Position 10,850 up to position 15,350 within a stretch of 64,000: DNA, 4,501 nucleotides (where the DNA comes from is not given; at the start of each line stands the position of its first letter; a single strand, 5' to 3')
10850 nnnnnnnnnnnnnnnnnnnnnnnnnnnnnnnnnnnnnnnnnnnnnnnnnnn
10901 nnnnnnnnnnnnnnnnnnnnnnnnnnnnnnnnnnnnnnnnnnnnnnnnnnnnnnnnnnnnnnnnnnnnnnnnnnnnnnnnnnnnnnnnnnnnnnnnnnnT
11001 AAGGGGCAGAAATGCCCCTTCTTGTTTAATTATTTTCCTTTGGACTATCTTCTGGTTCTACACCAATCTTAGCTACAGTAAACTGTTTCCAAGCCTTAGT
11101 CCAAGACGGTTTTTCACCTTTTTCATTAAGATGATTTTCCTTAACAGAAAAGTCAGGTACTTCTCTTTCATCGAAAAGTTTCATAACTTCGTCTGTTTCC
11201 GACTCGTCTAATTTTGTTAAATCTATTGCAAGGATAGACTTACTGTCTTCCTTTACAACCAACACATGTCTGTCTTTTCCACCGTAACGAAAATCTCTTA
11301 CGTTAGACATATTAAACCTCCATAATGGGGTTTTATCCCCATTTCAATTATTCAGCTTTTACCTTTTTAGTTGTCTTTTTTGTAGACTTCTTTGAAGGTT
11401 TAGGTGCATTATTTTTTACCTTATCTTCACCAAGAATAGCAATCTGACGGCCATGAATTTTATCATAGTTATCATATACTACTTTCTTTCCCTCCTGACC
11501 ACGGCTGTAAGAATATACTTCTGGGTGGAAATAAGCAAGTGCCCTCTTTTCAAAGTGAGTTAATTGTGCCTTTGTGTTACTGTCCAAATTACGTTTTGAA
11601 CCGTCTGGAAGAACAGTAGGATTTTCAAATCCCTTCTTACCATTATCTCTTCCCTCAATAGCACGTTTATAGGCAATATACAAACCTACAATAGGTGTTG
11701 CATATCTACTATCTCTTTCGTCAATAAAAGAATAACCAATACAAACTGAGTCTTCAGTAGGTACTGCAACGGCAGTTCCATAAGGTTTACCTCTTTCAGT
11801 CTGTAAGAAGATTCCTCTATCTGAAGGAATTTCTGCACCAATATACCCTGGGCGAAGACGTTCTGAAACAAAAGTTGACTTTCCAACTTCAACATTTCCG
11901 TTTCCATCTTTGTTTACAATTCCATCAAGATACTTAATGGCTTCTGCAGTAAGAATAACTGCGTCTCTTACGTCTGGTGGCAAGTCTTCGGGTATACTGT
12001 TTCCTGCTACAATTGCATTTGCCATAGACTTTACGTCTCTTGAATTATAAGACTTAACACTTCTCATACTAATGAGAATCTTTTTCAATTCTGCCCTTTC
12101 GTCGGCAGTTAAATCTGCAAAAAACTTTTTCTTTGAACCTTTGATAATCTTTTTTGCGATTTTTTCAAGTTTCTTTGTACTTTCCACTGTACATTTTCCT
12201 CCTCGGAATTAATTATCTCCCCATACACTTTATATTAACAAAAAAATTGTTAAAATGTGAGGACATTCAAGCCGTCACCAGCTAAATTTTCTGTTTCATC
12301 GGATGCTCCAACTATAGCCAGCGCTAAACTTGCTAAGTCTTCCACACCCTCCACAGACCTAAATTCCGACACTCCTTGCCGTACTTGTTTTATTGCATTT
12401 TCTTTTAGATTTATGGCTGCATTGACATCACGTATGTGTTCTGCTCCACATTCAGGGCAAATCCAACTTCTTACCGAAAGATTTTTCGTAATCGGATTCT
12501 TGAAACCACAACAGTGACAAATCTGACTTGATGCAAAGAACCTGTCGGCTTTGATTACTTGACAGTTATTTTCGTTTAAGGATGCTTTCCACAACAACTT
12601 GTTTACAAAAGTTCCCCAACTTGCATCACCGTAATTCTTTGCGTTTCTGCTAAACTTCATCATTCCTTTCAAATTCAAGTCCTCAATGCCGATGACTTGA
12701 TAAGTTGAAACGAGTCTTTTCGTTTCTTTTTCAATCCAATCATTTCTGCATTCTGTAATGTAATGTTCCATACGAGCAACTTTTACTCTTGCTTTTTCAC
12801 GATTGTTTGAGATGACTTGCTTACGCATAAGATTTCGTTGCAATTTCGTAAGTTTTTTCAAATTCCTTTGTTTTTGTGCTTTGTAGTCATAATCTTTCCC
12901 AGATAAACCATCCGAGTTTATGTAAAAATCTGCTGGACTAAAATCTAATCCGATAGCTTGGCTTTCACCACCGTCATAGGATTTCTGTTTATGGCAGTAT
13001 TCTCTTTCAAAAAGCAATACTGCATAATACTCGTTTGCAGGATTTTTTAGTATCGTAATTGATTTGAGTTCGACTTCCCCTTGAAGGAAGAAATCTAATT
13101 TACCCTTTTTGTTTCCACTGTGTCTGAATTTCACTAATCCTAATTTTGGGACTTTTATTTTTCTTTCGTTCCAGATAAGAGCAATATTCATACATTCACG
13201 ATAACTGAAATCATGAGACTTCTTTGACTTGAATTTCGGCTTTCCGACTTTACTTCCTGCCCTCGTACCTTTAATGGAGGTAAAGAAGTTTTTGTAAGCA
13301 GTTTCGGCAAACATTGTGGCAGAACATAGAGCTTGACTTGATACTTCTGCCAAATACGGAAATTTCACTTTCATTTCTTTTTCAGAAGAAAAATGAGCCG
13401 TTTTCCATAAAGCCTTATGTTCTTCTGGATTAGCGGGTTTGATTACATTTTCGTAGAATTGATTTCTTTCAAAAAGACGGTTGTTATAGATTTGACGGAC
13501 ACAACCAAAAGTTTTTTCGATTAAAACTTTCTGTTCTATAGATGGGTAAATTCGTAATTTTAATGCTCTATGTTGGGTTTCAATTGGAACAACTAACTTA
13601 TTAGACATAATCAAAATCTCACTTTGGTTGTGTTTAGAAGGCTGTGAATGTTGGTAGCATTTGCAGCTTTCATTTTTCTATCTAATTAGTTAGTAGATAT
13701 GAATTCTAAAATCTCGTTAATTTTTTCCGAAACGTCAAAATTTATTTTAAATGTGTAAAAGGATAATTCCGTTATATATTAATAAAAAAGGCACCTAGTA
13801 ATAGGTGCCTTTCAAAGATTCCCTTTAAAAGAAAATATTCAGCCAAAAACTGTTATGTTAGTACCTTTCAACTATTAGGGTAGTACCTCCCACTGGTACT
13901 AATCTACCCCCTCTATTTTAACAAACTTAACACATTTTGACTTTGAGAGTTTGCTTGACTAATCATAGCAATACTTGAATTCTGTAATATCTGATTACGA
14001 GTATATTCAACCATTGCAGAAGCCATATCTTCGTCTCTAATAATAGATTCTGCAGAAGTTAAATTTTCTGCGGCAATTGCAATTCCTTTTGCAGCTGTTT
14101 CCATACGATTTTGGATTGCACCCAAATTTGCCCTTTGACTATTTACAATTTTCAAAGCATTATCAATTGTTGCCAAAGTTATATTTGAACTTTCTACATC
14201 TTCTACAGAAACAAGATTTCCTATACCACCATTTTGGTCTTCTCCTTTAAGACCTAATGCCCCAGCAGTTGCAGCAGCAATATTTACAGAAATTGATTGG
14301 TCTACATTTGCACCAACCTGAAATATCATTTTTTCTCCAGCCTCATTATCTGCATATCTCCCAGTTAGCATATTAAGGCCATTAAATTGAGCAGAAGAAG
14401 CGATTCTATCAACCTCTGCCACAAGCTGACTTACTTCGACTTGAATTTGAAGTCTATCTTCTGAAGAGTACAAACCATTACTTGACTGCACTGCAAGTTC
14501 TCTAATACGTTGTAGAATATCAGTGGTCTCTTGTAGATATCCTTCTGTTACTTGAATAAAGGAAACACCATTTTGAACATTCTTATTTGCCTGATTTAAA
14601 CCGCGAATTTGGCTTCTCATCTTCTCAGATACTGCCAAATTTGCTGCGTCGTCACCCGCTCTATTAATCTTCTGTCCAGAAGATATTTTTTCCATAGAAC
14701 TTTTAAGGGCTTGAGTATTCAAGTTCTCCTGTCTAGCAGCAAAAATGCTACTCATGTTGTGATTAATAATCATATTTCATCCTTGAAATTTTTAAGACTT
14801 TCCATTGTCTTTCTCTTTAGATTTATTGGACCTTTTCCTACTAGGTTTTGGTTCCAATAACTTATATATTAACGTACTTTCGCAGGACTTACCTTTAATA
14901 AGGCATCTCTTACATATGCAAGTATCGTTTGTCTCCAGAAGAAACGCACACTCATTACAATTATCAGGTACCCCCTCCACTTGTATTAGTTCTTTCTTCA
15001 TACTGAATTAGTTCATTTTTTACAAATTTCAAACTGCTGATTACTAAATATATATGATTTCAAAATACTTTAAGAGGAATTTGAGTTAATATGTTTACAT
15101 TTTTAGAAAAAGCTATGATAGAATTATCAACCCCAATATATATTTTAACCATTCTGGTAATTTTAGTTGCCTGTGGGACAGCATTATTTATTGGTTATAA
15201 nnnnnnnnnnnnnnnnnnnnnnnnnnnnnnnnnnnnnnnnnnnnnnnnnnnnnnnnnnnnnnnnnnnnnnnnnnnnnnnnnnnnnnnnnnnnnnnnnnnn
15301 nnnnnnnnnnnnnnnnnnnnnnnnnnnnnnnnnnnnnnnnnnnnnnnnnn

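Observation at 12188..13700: Standalone, GC-rich TnpB (IS200/IS605-type) inserted next to the flagellin gene and just upstream of a phage promoter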

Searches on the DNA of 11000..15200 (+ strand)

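Call 5: search_dna_similar(query=window:11000-15200:+, collection=phages, mode=distant, max_rows=20)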
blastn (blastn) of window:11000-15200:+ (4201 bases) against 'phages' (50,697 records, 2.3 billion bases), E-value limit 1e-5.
No match.

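Call 6: search_rna_families(source=window, start=11500, end=14500, threshold=evalue, max_evalue=1, show_alignments=3)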
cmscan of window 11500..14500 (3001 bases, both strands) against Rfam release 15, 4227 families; matches with E-value up to 1: 2.
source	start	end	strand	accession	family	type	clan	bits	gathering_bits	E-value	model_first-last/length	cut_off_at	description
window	13787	13949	-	RF02693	psm_mec_RNA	Gene; sRNA;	-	27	85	0.81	1-143/143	no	psm_mec locus RNA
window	14190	14212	+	RF01350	CRISPR-DR41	Gene; CRISPR;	-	24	36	0.095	1-29/29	no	CRISPR RNA direct repeat element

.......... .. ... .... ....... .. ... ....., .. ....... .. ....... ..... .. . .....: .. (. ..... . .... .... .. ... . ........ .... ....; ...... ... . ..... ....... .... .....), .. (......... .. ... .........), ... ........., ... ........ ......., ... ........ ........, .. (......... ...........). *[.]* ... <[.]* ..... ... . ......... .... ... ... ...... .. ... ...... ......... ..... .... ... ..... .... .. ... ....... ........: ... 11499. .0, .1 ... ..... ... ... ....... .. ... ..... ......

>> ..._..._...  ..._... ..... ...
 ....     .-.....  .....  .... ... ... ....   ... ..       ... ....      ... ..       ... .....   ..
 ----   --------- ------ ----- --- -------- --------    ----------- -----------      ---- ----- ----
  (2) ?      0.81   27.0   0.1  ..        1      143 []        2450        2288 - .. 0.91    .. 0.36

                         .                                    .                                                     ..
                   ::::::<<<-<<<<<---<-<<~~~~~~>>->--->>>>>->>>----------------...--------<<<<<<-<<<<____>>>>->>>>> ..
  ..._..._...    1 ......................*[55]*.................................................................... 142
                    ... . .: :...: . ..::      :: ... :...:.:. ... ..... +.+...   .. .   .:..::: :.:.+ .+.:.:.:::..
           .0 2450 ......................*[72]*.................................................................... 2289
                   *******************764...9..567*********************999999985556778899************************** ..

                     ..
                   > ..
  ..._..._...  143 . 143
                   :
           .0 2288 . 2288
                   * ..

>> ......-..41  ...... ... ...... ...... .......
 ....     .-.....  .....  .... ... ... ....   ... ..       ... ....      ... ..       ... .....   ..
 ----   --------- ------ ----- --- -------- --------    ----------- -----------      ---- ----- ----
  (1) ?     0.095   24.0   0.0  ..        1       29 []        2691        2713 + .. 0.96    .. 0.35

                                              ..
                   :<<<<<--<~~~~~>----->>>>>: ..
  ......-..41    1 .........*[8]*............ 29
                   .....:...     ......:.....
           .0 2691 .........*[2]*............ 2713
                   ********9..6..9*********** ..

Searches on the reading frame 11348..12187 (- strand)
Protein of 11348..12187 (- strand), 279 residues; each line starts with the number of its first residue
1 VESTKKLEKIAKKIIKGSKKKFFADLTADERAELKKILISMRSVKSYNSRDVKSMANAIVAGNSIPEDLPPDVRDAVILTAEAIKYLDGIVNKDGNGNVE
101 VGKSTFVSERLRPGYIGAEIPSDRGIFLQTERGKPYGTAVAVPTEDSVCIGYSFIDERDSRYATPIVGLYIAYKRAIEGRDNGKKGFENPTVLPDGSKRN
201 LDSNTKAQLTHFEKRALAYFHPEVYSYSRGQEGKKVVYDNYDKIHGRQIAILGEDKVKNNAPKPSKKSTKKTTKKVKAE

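Call 3: search_protein_families(library=pfam, proteins=[window:11348-12187:-], max_evalue=0.01)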
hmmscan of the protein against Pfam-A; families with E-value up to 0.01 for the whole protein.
window:11348-12187:- (279 aa): 0 families

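Call 26: find_homologous_proteins(query=window:11348-12187:-)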
Query window:11348-12187:- (279 aa): 48 proteins with E <= 0.001 among 1349 candidates.
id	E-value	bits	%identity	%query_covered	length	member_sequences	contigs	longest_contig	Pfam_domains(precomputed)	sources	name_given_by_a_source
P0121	8.1e-169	578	95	94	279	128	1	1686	-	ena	-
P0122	2.6e-155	534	87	94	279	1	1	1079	-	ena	-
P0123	5.2e-153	526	88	95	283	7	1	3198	-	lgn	-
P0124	2.2e-146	504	84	87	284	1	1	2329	-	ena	-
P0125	1.8e-134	465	78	94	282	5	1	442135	-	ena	-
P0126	9.9e-107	374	65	90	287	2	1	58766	-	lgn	-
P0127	4.9e-84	300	58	90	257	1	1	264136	-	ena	-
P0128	1.5e-83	298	56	95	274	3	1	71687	-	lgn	-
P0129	2.1e-83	298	57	94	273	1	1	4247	-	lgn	-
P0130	2.1e-81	291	56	90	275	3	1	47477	-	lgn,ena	-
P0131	3.7e-80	287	55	90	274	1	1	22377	-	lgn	-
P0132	1.1e-79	286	55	93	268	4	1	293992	-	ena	-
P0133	1.8e-73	265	49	92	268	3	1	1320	-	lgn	-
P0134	6.1e-72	260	92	49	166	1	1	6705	-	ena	-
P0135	3.8e-55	205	82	47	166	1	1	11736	-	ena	-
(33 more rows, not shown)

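Call 27: find_encoding_contigs(protein=P0125, flank=6000, max_places=3)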
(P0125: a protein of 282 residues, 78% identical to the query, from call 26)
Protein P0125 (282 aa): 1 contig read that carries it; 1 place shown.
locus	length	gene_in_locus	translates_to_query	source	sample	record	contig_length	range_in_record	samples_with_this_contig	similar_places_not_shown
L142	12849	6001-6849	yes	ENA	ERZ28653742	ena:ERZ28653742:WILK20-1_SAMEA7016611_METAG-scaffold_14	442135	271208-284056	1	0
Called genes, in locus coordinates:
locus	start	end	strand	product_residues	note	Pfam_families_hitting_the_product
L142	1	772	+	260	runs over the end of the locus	-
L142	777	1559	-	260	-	-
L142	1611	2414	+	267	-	-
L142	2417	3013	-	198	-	-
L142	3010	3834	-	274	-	-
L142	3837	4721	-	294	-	-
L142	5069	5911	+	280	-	PF00669:Flagellin_N, PF00700:Flagellin_C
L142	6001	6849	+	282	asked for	-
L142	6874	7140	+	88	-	-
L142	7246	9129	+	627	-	-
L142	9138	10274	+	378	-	-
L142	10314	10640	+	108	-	-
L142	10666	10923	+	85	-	-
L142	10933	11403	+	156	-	-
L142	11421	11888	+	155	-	-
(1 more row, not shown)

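Call 28: find_encoding_contigs(protein=P0123, flank=6000, max_places=3)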
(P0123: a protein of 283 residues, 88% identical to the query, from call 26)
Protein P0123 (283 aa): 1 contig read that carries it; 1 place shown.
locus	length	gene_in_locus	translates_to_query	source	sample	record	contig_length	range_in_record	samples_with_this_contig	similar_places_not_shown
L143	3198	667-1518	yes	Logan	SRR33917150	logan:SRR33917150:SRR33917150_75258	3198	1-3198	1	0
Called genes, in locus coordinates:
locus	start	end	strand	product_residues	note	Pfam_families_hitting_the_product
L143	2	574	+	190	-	?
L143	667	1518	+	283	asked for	-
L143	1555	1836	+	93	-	-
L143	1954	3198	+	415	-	?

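Call 29: find_encoding_contigs(protein=P0126, flank=6000, max_places=3)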
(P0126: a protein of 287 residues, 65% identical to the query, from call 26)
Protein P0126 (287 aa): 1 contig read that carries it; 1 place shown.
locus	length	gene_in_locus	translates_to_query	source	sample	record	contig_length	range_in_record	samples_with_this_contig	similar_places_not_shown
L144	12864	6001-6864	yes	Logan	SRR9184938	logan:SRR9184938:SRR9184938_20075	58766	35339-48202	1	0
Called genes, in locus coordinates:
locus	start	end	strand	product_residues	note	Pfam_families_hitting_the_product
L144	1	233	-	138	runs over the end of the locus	-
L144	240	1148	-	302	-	-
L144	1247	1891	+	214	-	-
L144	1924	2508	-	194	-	-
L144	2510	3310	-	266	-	-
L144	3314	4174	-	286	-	-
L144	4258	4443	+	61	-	-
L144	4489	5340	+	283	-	PF00669:Flagellin_N, PF00700:Flagellin_C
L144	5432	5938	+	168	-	-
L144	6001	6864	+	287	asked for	-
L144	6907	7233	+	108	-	-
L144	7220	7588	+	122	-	-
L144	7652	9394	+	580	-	-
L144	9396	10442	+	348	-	-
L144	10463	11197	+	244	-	-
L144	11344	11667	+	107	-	-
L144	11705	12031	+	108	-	-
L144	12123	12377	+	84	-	-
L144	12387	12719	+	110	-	-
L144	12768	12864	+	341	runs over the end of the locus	-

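Call 43: find_encoding_contigs(protein=P0121, flank=3000, max_places=4)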
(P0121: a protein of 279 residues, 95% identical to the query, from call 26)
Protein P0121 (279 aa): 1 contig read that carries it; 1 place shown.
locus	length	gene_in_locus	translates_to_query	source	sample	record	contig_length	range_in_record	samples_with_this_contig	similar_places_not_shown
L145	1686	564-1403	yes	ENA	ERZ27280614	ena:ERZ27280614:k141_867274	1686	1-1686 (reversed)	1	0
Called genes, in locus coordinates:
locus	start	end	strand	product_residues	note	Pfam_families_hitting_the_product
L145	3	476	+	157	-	?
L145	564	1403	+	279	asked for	-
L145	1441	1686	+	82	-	?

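Call 44: find_encoding_contigs(protein=P0124, flank=3000, max_places=4)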
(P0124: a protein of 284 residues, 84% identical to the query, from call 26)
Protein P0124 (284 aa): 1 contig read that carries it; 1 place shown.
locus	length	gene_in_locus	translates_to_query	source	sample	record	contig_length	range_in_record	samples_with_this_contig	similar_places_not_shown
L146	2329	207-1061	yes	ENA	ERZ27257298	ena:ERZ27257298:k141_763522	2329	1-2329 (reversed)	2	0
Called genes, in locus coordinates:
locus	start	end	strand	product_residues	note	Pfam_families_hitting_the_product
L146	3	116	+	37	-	?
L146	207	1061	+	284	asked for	-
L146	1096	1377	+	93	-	-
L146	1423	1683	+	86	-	-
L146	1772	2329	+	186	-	?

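Call 70: search_protein_families(library=pfam, proteins=[L144:5432-5938:+], max_evalue=1)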
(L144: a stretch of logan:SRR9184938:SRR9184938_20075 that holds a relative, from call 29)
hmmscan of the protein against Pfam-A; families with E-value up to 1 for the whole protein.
L144:5432-5938:+ (168 aa): 1 family
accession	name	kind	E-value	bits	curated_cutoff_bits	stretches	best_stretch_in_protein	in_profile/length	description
PF21117.3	MRB1590_C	-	0.27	12.4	27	1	74-108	10-43/102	MRB1590 C-terminal domain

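Call 71: search_protein_families(library=phrogs, proteins=[L144:5432-5938:+, window:11348-12187:-], max_evalue=0.01)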
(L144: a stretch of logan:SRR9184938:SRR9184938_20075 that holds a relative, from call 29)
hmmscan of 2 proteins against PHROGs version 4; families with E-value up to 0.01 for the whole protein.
L144:5432-5938:+ (168 aa): 0 families

window:11348-12187:- (279 aa): 0 families
